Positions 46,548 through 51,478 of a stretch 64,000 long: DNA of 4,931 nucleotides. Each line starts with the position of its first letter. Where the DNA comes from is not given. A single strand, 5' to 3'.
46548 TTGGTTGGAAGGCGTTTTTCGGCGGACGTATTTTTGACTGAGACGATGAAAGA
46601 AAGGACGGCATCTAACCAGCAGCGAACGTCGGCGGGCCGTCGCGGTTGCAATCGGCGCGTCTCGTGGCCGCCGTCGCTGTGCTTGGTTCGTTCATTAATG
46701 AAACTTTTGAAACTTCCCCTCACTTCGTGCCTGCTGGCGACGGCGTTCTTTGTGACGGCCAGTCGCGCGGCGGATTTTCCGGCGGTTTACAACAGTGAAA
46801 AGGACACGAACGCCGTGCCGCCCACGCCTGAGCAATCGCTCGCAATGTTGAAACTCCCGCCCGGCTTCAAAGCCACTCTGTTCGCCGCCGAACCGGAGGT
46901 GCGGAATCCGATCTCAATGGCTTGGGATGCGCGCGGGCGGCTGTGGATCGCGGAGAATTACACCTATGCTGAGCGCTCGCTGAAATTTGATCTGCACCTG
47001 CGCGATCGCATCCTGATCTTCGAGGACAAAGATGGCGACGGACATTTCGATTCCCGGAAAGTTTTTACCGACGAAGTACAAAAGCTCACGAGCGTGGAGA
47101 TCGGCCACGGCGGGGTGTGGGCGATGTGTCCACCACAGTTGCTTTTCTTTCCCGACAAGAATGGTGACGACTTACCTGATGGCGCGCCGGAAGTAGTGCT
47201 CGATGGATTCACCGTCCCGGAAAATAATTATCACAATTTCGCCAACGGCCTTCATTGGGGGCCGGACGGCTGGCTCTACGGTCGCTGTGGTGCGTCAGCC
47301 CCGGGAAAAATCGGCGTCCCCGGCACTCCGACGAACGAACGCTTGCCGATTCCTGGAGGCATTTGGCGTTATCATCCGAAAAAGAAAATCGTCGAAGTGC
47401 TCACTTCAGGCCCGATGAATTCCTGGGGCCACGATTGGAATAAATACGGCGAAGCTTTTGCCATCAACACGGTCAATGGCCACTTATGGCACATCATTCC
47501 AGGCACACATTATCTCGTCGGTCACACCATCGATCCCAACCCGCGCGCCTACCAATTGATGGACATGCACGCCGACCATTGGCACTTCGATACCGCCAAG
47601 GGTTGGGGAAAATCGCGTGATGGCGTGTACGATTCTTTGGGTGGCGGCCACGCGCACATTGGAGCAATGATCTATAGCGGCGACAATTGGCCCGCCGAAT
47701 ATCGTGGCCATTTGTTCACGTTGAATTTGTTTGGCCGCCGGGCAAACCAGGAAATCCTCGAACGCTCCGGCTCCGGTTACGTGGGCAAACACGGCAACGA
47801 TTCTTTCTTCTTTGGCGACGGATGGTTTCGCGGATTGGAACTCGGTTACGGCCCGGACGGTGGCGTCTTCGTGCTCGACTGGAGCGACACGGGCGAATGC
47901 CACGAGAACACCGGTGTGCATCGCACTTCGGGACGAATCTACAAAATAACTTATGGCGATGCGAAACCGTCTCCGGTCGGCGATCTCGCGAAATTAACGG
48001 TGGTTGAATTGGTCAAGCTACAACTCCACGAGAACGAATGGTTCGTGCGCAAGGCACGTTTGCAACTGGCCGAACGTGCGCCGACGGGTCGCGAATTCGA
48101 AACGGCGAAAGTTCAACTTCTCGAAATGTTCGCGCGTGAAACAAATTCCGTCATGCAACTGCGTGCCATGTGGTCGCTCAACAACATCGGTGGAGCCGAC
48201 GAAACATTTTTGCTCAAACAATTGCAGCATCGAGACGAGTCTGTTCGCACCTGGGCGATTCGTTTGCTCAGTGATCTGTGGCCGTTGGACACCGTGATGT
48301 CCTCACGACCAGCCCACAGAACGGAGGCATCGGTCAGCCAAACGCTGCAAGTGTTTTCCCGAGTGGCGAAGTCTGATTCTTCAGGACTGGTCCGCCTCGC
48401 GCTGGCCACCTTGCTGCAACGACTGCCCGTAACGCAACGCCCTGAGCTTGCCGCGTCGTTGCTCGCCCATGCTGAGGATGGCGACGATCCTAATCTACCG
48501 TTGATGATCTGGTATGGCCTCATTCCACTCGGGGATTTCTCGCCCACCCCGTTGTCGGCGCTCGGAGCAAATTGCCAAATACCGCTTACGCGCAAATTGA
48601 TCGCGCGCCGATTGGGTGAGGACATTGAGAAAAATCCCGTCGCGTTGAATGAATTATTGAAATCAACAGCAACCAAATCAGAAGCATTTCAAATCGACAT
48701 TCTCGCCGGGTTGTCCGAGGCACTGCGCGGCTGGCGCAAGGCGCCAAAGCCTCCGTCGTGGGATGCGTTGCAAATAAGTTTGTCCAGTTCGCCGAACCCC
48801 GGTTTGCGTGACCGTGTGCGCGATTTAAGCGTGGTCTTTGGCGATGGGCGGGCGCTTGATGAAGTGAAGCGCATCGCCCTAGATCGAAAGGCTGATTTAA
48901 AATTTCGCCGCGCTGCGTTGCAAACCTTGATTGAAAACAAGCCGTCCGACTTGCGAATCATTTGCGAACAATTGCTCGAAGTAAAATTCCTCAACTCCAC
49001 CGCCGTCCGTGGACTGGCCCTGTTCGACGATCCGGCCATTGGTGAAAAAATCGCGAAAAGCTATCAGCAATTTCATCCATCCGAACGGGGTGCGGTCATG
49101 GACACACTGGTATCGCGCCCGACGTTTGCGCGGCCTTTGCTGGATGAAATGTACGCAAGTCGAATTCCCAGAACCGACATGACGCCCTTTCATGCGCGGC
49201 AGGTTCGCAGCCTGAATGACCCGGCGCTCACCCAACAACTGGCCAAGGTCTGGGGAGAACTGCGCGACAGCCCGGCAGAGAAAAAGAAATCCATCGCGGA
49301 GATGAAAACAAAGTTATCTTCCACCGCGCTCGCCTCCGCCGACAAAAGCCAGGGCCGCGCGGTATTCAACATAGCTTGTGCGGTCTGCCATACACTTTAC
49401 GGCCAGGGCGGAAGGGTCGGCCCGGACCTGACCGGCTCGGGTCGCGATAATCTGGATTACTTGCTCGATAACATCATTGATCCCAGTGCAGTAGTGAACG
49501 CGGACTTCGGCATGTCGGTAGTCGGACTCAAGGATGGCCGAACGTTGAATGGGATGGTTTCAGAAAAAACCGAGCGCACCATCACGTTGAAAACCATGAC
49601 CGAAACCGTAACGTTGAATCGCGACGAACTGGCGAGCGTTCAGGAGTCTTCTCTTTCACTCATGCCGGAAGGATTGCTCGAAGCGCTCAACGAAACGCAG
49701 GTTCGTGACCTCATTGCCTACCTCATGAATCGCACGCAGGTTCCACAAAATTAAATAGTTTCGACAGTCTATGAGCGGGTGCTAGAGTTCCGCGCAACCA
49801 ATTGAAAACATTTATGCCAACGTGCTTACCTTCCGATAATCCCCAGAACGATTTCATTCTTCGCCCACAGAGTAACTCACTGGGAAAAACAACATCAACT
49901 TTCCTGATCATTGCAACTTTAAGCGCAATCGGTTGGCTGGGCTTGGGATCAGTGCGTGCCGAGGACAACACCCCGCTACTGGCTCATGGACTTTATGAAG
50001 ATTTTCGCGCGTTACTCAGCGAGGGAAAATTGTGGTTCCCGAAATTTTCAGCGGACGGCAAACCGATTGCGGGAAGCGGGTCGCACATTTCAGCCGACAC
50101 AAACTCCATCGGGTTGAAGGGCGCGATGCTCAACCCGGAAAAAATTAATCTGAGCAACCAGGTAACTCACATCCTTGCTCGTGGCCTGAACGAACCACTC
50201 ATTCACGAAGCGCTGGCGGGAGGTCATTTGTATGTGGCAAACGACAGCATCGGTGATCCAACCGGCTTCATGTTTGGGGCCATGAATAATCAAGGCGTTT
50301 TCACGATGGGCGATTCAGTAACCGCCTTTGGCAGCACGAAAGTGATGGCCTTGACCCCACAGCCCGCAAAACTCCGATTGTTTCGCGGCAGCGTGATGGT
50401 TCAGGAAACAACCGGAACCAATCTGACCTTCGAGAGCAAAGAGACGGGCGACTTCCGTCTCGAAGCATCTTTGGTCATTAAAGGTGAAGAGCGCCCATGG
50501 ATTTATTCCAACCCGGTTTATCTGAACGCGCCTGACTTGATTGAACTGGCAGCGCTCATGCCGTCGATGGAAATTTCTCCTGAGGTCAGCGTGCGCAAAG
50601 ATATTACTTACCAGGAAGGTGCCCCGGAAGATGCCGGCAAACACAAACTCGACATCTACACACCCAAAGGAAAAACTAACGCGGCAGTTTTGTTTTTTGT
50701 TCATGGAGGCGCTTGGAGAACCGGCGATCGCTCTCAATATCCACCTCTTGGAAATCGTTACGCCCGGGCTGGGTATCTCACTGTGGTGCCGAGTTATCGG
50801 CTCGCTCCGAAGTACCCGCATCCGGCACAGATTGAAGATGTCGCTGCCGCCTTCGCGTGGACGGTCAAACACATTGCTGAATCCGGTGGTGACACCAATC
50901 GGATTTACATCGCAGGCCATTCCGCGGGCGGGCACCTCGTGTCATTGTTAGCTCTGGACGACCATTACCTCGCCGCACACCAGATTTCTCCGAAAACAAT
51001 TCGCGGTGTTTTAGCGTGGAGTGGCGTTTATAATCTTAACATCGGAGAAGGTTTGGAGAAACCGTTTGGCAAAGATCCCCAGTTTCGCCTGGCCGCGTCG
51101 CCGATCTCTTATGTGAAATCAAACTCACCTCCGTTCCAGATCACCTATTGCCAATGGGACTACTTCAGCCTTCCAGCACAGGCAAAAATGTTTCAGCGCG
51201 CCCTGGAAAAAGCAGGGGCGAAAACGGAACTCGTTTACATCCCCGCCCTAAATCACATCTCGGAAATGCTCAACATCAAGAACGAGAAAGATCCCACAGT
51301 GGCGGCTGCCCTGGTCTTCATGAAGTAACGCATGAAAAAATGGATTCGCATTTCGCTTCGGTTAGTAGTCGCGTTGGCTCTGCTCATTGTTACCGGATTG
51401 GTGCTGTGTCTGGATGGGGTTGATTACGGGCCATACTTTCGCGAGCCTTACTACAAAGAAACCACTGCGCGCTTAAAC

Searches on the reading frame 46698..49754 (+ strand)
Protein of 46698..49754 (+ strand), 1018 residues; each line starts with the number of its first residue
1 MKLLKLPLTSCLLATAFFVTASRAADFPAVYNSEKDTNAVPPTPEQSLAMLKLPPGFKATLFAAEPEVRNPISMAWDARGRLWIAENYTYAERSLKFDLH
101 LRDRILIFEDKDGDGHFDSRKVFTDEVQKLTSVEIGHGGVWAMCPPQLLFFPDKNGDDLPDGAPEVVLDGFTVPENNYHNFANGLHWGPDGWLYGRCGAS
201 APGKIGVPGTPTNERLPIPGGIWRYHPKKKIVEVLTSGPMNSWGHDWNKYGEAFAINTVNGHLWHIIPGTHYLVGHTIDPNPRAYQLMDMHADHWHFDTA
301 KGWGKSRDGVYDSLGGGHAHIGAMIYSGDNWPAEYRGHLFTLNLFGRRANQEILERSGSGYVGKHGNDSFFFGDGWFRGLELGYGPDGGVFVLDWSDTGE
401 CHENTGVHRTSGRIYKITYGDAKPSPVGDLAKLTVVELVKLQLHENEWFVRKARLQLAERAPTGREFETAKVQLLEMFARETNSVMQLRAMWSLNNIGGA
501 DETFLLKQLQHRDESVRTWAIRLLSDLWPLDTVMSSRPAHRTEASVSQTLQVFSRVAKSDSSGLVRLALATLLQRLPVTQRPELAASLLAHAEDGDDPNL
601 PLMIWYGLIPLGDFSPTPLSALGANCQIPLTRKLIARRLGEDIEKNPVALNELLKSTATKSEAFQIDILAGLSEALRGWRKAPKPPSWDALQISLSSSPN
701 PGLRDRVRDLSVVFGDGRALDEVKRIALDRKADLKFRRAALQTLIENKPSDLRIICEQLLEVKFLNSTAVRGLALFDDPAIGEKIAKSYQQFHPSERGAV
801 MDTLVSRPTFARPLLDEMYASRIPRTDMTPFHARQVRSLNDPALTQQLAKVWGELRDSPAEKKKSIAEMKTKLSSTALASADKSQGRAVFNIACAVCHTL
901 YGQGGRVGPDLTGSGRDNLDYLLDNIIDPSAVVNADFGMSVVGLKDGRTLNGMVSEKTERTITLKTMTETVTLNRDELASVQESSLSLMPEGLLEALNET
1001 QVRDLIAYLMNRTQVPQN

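Call 4: search_protein_families(library=pfam, proteins=[window:46698-49754:+], max_evalue=0.01)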
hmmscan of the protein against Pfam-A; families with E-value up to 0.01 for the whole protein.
window:46698-49754:+ (1018 aa): 4 families
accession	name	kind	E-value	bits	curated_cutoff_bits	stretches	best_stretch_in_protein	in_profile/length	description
PF23500.1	DUF7133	-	1.4e-64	219.3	27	1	44-397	2-349/385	Domain of unknown function (DUF7133)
PF13442.11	Cytochrome_CBB3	-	9.7e-06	26.3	27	1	882-927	2-42/68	Cytochrome C oxidase, cbb3-type, subunit III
PF00034.26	Cytochrom_C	-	2.1e-05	26.2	21.3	1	885-1011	3-88/90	Cytochrome c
PF13646.12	HEAT_2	-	0.001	19.7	27.7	0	474-526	4-57/88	HEAT repeats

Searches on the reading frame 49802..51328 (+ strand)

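Call 4: search_protein_families(library=pfam, proteins=[window:49802-51328:+], max_evalue=0.01)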
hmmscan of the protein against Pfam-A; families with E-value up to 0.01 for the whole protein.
window:49802-51328:+ (508 aa): 6 families
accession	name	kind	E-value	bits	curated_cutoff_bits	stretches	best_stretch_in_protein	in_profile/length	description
PF20434.5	BD-FAE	-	1.3e-31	110.3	26.8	1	283-468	1-215/215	BD-FAE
PF07859.19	Abhydrolase_3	-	1e-23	84.7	25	1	297-412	1-112/210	alpha/beta hydrolase fold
PF00135.34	COesterase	-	3.2e-14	53.2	27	1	283-388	88-205/515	Carboxylesterase family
PF00326.27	Peptidase_S9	-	1.6e-09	38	22.6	1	352-493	50-195/213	Prolyl oligopeptidase family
PF12697.13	Abhydrolase_6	-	1.2e-05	26.5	26.3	1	297-412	1-94/217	Alpha/beta hydrolase family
PF07224.18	Chlorophyllase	-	3.4e-05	23.2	26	1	281-387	29-137/301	Chlorophyllase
